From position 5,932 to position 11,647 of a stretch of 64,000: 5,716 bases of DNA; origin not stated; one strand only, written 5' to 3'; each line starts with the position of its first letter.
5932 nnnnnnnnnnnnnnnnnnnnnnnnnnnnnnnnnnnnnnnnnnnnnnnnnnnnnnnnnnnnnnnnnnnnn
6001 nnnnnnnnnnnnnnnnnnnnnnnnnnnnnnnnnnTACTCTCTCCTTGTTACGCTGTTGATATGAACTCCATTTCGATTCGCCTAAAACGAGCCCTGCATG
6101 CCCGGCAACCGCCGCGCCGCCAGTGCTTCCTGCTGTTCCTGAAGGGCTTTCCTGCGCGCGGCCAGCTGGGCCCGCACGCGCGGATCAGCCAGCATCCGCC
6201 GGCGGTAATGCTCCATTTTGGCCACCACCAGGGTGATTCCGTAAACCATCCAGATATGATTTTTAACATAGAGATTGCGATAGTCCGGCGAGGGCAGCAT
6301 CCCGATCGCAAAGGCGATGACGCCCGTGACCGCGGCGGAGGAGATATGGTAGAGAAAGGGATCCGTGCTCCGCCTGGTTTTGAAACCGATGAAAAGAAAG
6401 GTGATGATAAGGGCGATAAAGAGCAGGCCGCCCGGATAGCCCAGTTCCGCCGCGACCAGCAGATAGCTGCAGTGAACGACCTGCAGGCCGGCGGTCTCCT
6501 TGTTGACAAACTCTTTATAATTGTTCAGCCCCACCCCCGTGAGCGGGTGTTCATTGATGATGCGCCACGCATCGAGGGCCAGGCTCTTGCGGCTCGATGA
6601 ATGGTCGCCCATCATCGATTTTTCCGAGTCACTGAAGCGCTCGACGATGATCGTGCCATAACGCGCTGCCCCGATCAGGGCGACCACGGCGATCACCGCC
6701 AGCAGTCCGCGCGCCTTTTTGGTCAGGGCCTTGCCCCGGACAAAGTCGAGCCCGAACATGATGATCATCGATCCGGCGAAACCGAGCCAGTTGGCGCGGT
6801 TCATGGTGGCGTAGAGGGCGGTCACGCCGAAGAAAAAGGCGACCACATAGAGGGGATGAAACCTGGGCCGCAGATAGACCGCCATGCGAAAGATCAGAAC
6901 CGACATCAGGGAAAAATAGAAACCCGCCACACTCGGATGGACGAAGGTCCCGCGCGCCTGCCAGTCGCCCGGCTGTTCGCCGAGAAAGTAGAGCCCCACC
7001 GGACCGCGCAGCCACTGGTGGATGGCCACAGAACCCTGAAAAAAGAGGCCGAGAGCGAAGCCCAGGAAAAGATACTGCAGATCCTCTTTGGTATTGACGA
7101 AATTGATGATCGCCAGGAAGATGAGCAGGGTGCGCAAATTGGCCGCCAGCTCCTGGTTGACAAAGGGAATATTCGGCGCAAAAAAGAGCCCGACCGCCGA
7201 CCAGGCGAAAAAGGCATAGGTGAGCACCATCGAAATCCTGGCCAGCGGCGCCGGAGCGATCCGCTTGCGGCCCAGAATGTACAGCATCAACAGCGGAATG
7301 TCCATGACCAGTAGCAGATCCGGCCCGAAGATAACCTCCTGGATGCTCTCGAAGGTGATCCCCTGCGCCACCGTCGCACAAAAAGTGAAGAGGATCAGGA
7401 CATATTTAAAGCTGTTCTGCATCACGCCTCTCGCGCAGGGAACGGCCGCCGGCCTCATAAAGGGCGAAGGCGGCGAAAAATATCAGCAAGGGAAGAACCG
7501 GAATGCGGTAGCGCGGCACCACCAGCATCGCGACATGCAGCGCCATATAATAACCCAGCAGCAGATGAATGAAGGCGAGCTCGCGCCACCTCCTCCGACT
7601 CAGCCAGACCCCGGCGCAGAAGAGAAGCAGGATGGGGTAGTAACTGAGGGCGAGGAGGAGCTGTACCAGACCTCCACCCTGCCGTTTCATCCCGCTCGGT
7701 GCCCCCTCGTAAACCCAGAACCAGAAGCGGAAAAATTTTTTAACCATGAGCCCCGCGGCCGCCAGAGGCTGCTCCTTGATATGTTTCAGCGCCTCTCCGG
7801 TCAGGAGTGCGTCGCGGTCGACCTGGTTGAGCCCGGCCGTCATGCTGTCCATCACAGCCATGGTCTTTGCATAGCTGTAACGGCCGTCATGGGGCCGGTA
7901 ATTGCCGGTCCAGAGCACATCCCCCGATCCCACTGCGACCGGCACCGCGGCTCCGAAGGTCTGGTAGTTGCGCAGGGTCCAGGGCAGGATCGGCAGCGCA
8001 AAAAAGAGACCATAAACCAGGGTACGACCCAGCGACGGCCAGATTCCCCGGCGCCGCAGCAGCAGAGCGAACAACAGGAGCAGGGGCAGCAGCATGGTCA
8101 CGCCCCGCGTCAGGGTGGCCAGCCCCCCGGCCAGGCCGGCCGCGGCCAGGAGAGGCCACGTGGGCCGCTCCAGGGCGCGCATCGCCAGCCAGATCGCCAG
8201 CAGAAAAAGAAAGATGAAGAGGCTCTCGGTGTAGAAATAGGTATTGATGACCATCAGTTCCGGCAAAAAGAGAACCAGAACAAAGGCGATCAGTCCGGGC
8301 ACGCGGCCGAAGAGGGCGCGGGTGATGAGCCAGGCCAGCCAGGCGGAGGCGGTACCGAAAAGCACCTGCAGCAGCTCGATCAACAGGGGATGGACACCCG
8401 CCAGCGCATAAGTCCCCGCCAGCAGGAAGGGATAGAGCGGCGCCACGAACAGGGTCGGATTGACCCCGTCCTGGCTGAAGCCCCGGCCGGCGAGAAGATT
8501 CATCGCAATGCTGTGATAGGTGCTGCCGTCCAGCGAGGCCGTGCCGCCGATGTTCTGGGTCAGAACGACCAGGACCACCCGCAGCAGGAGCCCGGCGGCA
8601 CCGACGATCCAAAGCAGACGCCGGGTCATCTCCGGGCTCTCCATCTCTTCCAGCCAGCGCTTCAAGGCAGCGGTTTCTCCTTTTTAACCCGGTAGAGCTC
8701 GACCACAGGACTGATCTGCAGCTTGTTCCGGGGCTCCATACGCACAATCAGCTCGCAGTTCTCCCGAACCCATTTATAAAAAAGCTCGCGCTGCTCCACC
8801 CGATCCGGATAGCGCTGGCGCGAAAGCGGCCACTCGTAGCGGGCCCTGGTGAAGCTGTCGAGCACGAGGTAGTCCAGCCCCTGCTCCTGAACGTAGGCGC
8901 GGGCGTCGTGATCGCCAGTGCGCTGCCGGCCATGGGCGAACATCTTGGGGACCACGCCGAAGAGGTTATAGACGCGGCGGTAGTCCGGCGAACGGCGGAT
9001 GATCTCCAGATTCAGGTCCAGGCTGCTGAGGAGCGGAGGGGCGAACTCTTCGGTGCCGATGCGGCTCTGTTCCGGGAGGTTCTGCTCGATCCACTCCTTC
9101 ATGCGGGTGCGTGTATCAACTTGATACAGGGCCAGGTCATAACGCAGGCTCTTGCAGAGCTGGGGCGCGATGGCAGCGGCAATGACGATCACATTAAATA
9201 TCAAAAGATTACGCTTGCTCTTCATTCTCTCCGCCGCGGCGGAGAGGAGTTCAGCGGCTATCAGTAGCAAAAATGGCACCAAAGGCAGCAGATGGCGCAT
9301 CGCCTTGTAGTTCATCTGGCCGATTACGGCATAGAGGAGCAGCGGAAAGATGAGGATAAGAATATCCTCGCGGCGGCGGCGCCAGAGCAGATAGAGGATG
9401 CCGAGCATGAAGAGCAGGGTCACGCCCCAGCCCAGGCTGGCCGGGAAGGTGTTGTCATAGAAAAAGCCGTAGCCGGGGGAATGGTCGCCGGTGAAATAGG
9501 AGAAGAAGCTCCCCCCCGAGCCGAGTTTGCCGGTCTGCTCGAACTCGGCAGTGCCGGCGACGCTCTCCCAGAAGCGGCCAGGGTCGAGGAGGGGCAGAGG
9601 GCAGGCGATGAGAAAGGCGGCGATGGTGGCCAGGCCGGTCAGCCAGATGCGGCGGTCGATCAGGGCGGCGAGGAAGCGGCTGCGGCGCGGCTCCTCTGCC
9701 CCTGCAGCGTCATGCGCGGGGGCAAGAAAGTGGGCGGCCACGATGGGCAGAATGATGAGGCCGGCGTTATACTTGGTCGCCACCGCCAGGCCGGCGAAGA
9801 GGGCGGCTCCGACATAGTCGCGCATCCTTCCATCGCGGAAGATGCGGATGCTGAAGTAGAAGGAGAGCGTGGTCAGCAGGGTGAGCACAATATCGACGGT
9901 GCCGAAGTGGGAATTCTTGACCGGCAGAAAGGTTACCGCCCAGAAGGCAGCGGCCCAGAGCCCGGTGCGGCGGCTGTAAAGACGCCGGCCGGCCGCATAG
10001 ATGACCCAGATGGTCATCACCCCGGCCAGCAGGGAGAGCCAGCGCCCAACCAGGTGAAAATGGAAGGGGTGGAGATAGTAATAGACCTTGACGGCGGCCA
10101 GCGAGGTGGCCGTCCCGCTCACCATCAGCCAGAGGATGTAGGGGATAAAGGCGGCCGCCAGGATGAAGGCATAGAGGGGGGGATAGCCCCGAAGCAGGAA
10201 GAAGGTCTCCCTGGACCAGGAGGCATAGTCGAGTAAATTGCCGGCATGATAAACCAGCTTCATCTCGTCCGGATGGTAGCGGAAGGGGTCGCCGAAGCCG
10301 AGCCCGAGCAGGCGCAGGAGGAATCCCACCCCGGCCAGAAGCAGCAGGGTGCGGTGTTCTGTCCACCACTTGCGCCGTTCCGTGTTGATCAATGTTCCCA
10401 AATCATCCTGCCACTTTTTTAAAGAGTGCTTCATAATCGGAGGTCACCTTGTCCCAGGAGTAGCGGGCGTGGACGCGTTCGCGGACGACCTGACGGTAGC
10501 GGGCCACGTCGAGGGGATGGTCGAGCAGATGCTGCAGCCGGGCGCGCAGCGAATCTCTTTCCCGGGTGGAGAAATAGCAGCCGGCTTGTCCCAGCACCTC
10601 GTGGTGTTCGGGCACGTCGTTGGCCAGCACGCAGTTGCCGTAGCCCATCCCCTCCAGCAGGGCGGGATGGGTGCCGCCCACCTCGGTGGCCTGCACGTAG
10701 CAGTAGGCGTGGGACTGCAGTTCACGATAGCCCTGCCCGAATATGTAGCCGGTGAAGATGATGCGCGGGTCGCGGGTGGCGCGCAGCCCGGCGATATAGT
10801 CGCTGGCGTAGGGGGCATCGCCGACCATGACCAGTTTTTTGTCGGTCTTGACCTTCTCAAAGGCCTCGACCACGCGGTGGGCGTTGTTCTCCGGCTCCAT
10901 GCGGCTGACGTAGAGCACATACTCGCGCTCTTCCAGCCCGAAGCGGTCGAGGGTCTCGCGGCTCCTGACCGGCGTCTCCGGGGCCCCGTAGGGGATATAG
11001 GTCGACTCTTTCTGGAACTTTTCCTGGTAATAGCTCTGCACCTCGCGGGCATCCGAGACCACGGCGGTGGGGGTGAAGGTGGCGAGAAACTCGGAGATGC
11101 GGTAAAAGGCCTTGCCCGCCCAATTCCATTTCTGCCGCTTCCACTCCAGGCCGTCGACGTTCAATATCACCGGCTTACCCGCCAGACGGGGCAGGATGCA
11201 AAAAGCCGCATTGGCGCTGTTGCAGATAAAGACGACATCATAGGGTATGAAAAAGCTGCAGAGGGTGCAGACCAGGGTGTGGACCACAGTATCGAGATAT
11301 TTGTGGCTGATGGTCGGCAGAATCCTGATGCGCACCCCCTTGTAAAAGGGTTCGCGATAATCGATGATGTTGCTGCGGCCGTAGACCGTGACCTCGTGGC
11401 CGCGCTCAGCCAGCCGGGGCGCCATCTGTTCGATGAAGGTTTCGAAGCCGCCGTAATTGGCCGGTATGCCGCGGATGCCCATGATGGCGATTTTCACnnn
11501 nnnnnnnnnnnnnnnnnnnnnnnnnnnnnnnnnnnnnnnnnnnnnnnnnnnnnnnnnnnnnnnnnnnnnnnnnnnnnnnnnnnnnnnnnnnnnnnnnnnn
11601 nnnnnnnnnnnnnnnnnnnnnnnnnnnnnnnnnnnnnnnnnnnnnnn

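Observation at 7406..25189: Arn/PMT-like lipid-linked-sugar transfer module with four GT-C and four GT2 polyprenyl-phosphate synthase paralogs in one operon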

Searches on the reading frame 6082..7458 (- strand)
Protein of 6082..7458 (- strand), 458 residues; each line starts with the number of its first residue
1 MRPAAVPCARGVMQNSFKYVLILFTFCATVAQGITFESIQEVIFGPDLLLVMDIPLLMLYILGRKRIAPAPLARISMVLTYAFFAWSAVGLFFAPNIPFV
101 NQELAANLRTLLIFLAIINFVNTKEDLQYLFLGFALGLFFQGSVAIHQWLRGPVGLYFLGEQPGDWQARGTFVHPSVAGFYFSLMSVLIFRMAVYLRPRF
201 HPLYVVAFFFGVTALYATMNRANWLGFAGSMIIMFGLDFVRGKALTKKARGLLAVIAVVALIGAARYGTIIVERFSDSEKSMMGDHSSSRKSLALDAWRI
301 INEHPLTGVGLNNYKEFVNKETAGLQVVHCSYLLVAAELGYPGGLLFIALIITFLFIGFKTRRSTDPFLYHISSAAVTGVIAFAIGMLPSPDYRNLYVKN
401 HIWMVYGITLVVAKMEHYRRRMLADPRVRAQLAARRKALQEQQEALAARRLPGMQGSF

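Call 4: search_protein_families(library=pfam, proteins=[window:6082-7458:-], max_evalue=0.01)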
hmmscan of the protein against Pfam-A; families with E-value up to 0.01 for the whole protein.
window:6082-7458:- (458 aa): 1 family
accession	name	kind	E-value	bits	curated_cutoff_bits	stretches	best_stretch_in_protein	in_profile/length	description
PF04932.20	Wzy_C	-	2.8e-15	56.8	31.7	1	207-348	2-149/149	O-Antigen ligase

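Call 33: search_protein_families(library=ncbifam, proteins=[window:6082-7458:-], max_evalue=0.00001)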
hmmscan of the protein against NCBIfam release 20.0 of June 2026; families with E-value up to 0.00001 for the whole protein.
window:6082-7458:- (458 aa): 0 families

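Call 59: search_solved_structures(query=window:6082-7404:-, max_evalue=10)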
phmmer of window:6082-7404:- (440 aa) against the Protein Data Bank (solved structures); distinct sequences matched with E-value up to 10: 3.
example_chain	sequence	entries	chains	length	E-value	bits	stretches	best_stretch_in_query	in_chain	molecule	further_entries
4ud0_B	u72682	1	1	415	1.4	11.1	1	134-168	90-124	RNA-DIRECTED RNA POLYMERASE L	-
4uci_A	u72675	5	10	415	1.4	11.1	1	134-168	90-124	RNA-DIRECTED RNA POLYMERASE L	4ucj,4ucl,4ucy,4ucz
4uck_A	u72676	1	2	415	1.4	11.1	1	134-168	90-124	RNA-DIRECTED RNA POLYMERASE L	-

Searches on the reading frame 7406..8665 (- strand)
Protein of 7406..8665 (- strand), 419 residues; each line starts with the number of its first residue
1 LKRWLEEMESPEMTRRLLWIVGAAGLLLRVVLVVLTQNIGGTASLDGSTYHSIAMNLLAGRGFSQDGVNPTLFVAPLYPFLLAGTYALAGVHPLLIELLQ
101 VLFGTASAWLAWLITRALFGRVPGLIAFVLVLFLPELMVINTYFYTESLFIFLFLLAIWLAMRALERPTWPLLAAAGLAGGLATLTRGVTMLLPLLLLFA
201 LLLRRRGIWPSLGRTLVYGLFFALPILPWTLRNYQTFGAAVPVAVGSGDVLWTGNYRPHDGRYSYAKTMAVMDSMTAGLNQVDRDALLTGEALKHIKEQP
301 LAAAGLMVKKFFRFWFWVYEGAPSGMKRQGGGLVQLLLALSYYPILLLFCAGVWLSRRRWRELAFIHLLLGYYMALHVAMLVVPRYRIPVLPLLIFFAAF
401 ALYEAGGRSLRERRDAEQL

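Call 3: search_protein_families(library=pfam, proteins=[window:7406-8665:-], max_evalue=0.01)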
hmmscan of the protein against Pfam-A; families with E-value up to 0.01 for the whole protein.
window:7406-8665:- (419 aa): 1 family
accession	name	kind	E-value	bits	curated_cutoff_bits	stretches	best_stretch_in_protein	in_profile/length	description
PF13231.12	PMT_2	-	7.2e-16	59.2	26.1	1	75-229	3-160/160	Dolichyl-phosphate-mannose-protein mannosyltransferase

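Call 9: search_protein_families(library=ncbifam, proteins=[window:7406-8665:-], max_evalue=0.01)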
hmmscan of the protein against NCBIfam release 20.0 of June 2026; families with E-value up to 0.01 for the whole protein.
window:7406-8665:- (419 aa): 2 families
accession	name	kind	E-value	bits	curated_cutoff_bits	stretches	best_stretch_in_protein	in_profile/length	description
NF047440.1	LA3751_2_3_fam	subfamily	0.00033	19.6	200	1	76-240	83-247/460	LA_3751/LA_3752 family putative glycosyltransferase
TIGR03663.1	TIGR03663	subfamily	0.00039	19.6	126.25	1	76-201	53-179/435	flippase activity-associated protein Agl23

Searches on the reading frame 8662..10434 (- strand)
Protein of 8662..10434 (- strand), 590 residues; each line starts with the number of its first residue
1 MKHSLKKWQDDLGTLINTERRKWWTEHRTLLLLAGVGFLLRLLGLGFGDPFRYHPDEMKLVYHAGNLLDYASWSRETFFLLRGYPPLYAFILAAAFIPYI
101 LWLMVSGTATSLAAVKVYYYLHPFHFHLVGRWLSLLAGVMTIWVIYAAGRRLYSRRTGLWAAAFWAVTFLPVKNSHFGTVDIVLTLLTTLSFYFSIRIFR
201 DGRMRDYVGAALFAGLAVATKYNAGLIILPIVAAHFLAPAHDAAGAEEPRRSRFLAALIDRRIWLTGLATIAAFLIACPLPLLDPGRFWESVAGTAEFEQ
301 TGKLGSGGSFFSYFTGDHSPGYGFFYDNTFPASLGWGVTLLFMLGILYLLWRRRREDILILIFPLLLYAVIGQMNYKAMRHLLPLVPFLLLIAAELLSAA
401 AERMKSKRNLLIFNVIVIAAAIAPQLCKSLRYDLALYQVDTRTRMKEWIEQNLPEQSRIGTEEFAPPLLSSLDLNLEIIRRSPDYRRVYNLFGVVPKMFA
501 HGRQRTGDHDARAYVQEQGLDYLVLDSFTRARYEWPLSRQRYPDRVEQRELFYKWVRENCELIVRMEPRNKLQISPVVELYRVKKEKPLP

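Call 3: search_protein_families(library=pfam, proteins=[window:8662-10434:-], max_evalue=0.01)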
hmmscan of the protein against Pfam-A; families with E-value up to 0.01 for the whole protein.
window:8662-10434:- (590 aa): 3 families
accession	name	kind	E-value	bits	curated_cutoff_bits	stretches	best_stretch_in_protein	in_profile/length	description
PF13231.12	PMT_2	-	1.8e-18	67.7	26.1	1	129-237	23-129/160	Dolichyl-phosphate-mannose-protein mannosyltransferase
PF02366.24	PMT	-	1.4e-06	28.5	22.7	1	131-233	86-194/245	Dolichyl-phosphate-mannose-protein mannosyltransferase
PF03901.23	Glyco_transf_22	-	7e-06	25.9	23.8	1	329-428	264-362/414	Alg9-like mannosyltransferase family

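Call 9: search_protein_families(library=ncbifam, proteins=[window:8662-10434:-], max_evalue=0.01)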
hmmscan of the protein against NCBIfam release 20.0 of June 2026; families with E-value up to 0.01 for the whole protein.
window:8662-10434:- (590 aa): 2 families
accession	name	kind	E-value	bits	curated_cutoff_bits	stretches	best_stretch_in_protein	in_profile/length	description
TIGR03663.1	TIGR03663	subfamily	5.3e-06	25.7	126.25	1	128-241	71-183/435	flippase activity-associated protein Agl23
TIGR04154.1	archaeo_STT3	subfamily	0.00093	17.7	450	1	127-208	95-179/831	oligosaccharyl transferase, archaeosortase A system-associated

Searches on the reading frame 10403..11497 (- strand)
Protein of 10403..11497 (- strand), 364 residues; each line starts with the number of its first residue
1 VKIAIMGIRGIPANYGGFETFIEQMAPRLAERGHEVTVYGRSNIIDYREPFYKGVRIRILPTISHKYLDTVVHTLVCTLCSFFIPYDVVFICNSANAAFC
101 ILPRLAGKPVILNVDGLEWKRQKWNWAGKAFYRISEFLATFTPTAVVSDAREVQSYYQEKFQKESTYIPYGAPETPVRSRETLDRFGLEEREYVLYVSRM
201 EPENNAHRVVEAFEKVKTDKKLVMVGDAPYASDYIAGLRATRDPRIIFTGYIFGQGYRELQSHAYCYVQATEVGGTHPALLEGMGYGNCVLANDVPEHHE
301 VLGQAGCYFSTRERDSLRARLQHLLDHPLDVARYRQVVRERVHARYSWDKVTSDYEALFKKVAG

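Call 3: search_protein_families(library=pfam, proteins=[window:10403-11497:-], max_evalue=0.01)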
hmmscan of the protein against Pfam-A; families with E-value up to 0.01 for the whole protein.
window:10403-11497:- (364 aa): 6 families
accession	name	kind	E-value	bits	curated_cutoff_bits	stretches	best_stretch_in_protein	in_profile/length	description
PF09314.17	DUF1972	-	9.8e-18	64.8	25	2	104-172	117-185/186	Domain of unknown function (DUF1972)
PF13692.12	Glyco_trans_1_4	-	1.3e-16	61.6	27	1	192-326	2-141/142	Glycosyl transferases group 1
PF00534.26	Glycos_transf_1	-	2.3e-10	40.7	26.4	1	189-334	13-165/172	Glycosyl transferases group 1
PF13439.12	Glyco_transf_4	-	2.3e-08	34.7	28.5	1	15-161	1-152/170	Glycosyltransferase Family 4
PF13579.12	Glyco_trans_4_4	-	4.2e-07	30.9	29.7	1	16-161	1-146/158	Glycosyl transferase 4-like domain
PF13524.12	Glyco_trans_1_2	-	2.5e-06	27.9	25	1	221-352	16-139/144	Glycosyl transferase-like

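Call 33: search_protein_families(library=ncbifam, proteins=[window:10403-11497:-], max_evalue=0.00001)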
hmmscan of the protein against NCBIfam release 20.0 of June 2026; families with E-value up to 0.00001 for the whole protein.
window:10403-11497:- (364 aa): 8 families
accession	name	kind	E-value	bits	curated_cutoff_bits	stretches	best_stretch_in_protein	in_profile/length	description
NF046071.1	B1-4RhmsylTfaseCps2T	equivalog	2.9e-49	168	500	2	107-359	118-384/384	beta 1-4 rhamnosyltransferase Cps2T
TIGR03999.1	thiol_BshA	equivalog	8.6e-09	34.8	273.7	1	182-362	189-373/375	N-acetyl-alpha-D-glucosaminyl L-malate synthase BshA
NF038295.1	EPS_HpsP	equivalog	3.2e-08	33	550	1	167-360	180-385/388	hormogonium polysaccharide biosynthesis glycosyltransferase HpsP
TIGR04063.1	stp3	hypoth_equivalog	3.2e-08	32.9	442.05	1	186-362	208-395/397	TIGR04063 family PEP-CTERM/XrtA system glycosyltransferase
TIGR03088.1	stp2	hypoth_equivalog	5.6e-07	28.9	409.05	1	177-362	180-373/374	TIGR03088 family PEP-CTERM/XrtA system glycosyltransferase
TIGR04047.1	MSMEG_0565_glyc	hypoth_equivalog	9.6e-07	28.2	259.85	1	150-354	146-366/373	MSMEG_0565 family glycosyltransferase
TIGR02149.1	glgA_Coryne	subfamily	3.2e-06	26.5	302.4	1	175-362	187-390/391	glycogen synthase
NF047684.1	TeichurnBiosyTuaC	equivalog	6.8e-06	25.2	550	1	184-362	211-389/391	teichuronic acid biosynthesis protein TuaC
